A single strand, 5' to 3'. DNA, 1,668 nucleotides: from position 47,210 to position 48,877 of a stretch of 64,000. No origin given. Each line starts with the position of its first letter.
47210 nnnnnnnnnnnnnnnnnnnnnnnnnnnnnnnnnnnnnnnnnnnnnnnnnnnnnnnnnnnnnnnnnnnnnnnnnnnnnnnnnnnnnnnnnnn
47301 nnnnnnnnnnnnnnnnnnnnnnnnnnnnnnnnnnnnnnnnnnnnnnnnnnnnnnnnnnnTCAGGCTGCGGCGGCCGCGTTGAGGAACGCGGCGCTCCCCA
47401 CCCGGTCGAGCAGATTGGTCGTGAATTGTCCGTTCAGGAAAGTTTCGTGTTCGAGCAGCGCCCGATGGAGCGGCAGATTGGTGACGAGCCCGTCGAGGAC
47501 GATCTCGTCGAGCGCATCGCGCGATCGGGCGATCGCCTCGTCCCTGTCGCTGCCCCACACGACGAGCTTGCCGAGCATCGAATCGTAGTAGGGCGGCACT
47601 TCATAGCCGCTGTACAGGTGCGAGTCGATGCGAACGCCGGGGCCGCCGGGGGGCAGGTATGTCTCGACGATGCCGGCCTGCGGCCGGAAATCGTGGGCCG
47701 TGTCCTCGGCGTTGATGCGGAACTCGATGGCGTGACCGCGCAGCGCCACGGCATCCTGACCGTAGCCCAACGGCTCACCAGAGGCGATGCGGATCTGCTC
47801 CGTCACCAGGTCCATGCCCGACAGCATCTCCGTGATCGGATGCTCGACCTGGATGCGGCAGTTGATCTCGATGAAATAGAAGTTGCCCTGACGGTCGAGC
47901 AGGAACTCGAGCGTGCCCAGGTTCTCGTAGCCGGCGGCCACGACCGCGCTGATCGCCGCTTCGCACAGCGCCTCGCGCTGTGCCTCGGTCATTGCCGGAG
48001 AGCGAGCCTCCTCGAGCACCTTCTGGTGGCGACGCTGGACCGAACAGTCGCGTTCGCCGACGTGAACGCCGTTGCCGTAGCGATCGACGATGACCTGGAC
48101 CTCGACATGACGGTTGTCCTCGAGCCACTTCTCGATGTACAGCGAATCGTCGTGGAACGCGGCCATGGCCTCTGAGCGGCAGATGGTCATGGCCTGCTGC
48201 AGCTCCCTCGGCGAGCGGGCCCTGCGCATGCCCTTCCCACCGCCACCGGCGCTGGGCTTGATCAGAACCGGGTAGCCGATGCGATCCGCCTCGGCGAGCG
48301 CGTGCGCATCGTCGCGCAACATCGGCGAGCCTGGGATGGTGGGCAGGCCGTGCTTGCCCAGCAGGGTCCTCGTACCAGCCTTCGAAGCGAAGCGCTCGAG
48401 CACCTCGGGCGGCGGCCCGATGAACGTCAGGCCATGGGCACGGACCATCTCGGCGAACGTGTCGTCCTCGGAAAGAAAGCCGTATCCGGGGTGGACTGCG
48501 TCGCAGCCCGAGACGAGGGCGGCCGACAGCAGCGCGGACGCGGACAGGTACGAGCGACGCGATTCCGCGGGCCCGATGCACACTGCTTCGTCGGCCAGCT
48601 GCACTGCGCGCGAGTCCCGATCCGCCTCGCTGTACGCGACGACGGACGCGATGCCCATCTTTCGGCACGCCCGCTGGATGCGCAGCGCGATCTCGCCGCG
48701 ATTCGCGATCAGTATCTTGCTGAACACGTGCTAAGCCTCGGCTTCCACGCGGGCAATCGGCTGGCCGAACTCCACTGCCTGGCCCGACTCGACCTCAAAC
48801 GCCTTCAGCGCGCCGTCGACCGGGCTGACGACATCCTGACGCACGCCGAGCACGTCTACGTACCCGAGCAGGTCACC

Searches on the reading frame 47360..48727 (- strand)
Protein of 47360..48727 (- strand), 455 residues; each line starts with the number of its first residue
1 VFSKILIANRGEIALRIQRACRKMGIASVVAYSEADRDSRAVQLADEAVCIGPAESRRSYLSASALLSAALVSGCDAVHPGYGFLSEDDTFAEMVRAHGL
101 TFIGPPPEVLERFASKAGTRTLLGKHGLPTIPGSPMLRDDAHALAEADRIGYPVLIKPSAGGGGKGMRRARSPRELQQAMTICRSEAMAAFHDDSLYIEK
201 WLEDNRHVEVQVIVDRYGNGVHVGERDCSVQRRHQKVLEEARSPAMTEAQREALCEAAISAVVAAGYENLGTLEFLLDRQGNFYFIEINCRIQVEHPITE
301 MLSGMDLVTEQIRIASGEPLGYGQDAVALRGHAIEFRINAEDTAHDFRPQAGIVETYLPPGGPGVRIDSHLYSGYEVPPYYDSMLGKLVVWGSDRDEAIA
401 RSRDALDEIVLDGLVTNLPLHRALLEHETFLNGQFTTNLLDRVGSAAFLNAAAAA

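Call 3: search_protein_families(library=pfam, proteins=[window:47360-48727:-], max_evalue=0.01)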
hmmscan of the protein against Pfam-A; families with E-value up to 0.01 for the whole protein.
window:47360-48727:- (455 aa): 8 families
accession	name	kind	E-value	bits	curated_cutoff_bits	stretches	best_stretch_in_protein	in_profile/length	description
PF02786.22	CPSase_L_D2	-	9.2e-67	225.1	19.8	1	120-320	6-208/211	Carbamoyl-phosphate synthase L chain, ATP binding domain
PF00289.28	Biotin_carb_N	-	5.2e-43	146.5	25.5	1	1-110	1-110/110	Biotin carboxylase, N-terminal domain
PF02785.25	Biotin_carb_C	-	4.1e-39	133.5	32.4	1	335-441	1-107/108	Biotin carboxylase C-terminal domain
PF07478.18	Dala_Dala_lig_C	-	9.4e-11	42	24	1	126-290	5-174/204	D-ala D-ala ligase C-terminus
PF02222.28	ATP-grasp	-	1.6e-08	34.9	27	1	124-291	4-162/179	ATP-grasp domain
PF02655.19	ATP-grasp_3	-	0.00026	21.6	23.2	1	132-293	19-158/160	ATP-grasp domain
PF08443.16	RimK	-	0.0042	17.1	21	1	119-310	7-183/188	RimK-like ATP-grasp domain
PF13535.11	ATP-grasp_4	-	0.009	16.1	27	0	150-289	1-149/160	ATP-grasp domain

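Call 4: search_protein_families(library=ncbifam, proteins=[window:47360-48727:-], max_evalue=0.01)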
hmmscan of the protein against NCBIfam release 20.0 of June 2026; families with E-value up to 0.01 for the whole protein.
window:47360-48727:- (455 aa): 40 families (the best 25 are shown)
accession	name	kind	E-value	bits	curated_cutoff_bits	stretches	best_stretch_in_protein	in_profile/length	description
NF006367.0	PRK08591.1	subfamily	1.3e-193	643.8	597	1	1-442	1-443/451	acetyl-CoA carboxylase biotin carboxylase subunit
TIGR00514.1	accC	equivalog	2e-189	630.1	626.5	1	1-443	1-444/449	acetyl-CoA carboxylase biotin carboxylase subunit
NF004085.0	PRK05586.1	equivalog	9.7e-175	581.7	723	1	1-441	1-442/448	acetyl-CoA carboxylase biotin carboxylase subunit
NF006406.0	PRK08654.1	equivalog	1.6e-174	581.1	739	1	1-442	1-442/499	acetyl-CoA carboxylase biotin carboxylase subunit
NF009471.0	PRK12833.1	equivalog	3.1e-169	563.4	686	1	3-442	6-446/467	acetyl-CoA carboxylase biotin carboxylase subunit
NF009554.0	PRK12999.1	equivalog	3.3e-162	541.8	965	1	1-442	4-454/1147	pyruvate carboxylase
NF005525.0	PRK07178.1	equivalog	2.7e-159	530.8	768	1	1-442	1-441/471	acetyl-CoA carboxylase biotin carboxylase subunit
NF006286.0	PRK08462.1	equivalog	4.1e-157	523.6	740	1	3-442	5-443/445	acetyl-CoA carboxylase biotin carboxylase subunit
NF006287.0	PRK08463.1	equivalog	4.6e-145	484.1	775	1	1-441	1-442/479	acetyl-CoA carboxylase subunit A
TIGR02712.1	urea_carbox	equivalog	8.6e-144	480.8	1303.85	1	2-443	1-442/1201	urea carboxylase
TIGR01235.1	pyruv_carbox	equivalog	5.8e-141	471.1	1114.45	1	4-442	1-450/1143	pyruvate carboxylase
TIGR01205.1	D_ala_D_alaTIGR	subfamily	4.4e-13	48.9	245.65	1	83-289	74-284/318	D-alanine--D-alanine ligase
NF002378.0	PRK01372.1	subfamily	3e-11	42.6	243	1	116-290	101-269/305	D-alanine--D-alanine ligase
NF003671.0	PRK05294.1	equivalog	5.6e-11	40.8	599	1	91-319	642-865/1058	carbamoyl-phosphate synthase large subunit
TIGR01369.1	CPSaseII_lrg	equivalog_domain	1.2e-10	39.7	1027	1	91-323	645-872/1052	carbamoyl-phosphate synthase (glutamine-hydrolyzing) large subunit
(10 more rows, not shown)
